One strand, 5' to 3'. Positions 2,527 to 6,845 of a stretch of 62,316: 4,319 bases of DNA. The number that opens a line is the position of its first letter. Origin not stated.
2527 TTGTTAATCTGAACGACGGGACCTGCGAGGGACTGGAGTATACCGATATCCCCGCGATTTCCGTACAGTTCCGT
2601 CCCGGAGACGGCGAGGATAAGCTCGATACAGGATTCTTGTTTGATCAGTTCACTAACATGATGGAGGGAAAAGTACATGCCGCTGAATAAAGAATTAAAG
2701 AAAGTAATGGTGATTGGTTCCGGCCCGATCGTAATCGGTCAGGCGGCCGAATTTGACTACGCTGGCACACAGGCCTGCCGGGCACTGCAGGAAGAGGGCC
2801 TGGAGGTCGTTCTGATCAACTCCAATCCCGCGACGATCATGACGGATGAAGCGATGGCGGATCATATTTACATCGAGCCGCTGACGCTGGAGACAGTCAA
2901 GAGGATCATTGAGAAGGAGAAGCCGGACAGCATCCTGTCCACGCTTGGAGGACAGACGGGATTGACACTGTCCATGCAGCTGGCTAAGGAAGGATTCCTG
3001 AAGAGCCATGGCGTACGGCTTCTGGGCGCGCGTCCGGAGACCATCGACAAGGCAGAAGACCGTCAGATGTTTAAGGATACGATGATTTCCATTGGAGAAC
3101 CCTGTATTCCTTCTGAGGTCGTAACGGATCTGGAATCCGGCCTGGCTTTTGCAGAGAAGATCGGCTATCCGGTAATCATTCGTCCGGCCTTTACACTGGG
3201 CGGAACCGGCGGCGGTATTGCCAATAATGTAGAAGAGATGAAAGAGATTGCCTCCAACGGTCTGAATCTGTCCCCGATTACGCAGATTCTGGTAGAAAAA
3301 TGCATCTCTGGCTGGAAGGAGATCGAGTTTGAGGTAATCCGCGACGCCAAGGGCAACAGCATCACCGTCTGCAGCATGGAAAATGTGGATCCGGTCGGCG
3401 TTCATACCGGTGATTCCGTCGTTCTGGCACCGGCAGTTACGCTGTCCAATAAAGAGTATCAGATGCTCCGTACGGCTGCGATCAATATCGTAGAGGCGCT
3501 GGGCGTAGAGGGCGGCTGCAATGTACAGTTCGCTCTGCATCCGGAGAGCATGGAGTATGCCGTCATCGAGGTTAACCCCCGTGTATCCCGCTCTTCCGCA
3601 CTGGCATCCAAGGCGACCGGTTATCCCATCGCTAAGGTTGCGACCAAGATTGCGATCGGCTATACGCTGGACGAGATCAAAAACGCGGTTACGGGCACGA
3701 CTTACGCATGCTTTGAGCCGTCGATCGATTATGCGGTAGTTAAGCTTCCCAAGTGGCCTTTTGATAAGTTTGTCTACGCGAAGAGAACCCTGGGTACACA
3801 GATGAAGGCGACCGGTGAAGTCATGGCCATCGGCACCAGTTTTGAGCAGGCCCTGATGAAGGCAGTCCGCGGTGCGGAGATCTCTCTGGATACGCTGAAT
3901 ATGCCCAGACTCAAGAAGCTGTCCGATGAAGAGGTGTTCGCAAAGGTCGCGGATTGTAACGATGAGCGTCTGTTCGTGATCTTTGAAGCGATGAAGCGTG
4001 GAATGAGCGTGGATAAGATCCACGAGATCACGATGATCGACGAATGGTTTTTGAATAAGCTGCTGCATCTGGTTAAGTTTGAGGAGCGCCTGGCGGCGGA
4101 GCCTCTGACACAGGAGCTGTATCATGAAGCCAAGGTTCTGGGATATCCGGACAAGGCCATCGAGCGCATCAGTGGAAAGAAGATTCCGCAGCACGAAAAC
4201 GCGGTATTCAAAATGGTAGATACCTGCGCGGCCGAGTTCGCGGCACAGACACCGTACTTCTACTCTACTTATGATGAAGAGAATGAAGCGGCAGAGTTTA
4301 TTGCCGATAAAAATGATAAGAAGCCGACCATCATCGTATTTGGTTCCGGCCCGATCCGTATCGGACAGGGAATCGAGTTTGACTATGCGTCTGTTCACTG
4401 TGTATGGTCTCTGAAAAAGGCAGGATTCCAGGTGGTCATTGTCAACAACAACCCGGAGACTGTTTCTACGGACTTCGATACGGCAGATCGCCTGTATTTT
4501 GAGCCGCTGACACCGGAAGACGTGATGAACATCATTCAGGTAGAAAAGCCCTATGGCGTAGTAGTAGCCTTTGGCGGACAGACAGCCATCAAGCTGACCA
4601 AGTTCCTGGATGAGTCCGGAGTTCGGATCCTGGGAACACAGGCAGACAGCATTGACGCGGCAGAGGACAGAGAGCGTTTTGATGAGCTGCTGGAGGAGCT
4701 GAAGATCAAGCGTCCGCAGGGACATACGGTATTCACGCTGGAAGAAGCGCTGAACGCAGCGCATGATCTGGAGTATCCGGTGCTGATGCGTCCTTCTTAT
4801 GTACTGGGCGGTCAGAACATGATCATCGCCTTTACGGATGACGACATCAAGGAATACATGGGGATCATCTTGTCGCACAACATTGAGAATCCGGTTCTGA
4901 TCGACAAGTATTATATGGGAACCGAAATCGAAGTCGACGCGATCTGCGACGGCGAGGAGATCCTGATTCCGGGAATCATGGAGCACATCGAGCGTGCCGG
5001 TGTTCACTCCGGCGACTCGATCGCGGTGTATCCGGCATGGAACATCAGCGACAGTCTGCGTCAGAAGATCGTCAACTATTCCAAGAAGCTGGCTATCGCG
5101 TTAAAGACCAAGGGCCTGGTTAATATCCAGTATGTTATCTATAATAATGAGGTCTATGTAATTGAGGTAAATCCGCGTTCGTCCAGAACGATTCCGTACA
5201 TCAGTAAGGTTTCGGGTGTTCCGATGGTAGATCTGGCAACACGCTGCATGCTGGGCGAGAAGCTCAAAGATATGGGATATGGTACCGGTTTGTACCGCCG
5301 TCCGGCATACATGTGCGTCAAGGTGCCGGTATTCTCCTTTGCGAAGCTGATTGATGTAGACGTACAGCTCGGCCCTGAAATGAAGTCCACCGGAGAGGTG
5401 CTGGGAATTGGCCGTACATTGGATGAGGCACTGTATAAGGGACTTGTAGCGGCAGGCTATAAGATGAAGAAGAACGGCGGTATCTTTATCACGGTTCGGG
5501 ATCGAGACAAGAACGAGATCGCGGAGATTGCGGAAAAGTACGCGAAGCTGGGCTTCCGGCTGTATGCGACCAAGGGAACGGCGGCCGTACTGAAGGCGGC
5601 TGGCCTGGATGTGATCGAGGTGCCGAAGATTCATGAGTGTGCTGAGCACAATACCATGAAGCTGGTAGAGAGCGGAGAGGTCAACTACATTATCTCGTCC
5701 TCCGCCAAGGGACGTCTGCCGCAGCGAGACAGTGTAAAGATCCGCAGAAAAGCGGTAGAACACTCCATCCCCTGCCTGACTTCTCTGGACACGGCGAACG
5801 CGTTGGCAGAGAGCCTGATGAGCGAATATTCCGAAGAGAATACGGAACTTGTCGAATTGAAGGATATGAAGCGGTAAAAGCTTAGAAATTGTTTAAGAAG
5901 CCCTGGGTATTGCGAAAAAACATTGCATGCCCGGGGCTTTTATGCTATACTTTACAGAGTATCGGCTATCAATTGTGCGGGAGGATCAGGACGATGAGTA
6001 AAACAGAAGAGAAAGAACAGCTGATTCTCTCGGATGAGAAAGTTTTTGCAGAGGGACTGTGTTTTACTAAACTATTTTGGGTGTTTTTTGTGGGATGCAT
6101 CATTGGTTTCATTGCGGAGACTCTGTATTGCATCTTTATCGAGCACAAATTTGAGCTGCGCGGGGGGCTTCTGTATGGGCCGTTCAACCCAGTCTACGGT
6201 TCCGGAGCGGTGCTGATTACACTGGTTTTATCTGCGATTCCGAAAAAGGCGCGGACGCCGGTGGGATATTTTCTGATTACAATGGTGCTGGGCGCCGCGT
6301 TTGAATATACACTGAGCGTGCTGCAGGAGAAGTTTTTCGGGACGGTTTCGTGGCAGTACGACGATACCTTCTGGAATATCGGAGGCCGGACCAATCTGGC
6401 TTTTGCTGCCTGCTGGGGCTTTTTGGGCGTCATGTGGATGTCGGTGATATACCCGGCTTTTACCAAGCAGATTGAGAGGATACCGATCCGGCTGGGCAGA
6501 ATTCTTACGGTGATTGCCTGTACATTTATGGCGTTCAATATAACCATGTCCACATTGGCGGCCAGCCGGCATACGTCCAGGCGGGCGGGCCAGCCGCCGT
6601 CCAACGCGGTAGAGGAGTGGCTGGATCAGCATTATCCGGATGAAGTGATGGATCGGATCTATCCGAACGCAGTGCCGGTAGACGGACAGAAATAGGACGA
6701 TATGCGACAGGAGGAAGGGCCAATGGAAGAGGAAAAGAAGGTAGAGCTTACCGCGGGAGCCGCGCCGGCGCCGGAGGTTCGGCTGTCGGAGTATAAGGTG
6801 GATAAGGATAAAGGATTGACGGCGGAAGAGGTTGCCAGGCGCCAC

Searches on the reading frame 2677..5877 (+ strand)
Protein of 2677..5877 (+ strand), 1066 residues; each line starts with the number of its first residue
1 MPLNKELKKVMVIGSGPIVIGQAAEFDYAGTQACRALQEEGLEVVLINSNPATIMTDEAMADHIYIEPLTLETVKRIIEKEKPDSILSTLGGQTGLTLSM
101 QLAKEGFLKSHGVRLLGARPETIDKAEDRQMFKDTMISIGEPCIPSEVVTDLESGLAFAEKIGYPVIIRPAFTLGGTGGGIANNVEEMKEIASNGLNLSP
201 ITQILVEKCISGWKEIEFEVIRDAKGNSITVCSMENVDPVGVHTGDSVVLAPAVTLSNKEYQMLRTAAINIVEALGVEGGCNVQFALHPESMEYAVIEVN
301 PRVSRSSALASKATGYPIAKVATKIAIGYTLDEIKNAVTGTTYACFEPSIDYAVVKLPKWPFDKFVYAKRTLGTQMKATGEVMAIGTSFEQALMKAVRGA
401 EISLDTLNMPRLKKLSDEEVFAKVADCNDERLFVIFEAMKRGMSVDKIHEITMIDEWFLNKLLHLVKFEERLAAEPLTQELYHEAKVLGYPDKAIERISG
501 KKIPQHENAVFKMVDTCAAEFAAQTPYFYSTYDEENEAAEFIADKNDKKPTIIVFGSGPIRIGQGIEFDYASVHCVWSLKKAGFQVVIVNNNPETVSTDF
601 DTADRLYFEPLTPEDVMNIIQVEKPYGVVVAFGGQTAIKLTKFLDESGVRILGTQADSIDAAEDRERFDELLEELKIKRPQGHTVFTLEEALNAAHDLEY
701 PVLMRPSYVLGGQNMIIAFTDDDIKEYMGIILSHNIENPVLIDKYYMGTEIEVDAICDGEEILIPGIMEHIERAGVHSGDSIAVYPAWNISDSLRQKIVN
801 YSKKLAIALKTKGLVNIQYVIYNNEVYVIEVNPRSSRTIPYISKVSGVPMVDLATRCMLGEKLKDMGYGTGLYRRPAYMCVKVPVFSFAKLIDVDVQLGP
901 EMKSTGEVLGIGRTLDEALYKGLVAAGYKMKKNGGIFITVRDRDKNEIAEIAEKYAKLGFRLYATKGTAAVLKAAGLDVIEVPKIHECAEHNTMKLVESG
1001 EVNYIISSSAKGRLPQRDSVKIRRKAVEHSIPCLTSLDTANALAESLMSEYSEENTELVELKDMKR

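Call 8: search_protein_families(library=pfam, proteins=[window:2677-5877:+])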
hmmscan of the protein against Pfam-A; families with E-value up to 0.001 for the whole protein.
window:2677-5877:+ (1066 aa): 10 families
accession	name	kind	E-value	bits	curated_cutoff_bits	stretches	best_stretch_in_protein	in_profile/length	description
PF02786.22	CPSase_L_D2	-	8.6e-112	372.2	19.8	2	128-333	1-210/211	Carbamoyl-phosphate synthase L chain, ATP binding domain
PF25596.1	CPSase_L_D1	-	1.1e-97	322.5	27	2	8-125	3-118/118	Carbamoyl phosphate synthase preATP-grasp domain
PF02787.25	CPSase_L_D3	-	1.7e-26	92.4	26.6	1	423-498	2-79/80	Carbamoyl-phosphate synthetase large chain, oligomerisation domain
PF02142.27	MGS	-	1.2e-16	61.1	24.1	1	947-1035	1-94/94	MGS-like domain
PF02655.19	ATP-grasp_3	-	1e-13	52.1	23.2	2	665-834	4-156/160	ATP-grasp domain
PF07478.18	Dala_Dala_lig_C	-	1.7e-13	51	24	2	157-301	30-174/204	D-ala D-ala ligase C-terminus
PF15632.11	ATPgrasp_Ter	-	2.6e-13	50.3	29.1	1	739-862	4-112/131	ATP-grasp in the biosynthetic pathway with Ter operon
PF02222.28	ATP-grasp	-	1.7e-10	41.3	27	1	145-304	12-164/179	ATP-grasp domain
PF01071.24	GARS_A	-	6.3e-07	29.9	27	0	670-799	8-147/194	Phosphoribosylglycinamide synthetase, ATP-grasp (A) domain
PF13535.11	ATP-grasp_4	-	3.4e-05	23.9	27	0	737-835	52-152/160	ATP-grasp domain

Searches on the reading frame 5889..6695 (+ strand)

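Call 7: search_protein_families(library=pfam, proteins=[window:5889-6695:+])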
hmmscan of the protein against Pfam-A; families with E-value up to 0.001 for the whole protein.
window:5889-6695:+ (268 aa): 1 family
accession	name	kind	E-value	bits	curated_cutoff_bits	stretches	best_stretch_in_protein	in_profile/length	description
PF06541.16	ABC_trans_CmpB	-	5.2e-40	137.5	25.9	1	64-221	1-150/151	Putative ABC-transporter type IV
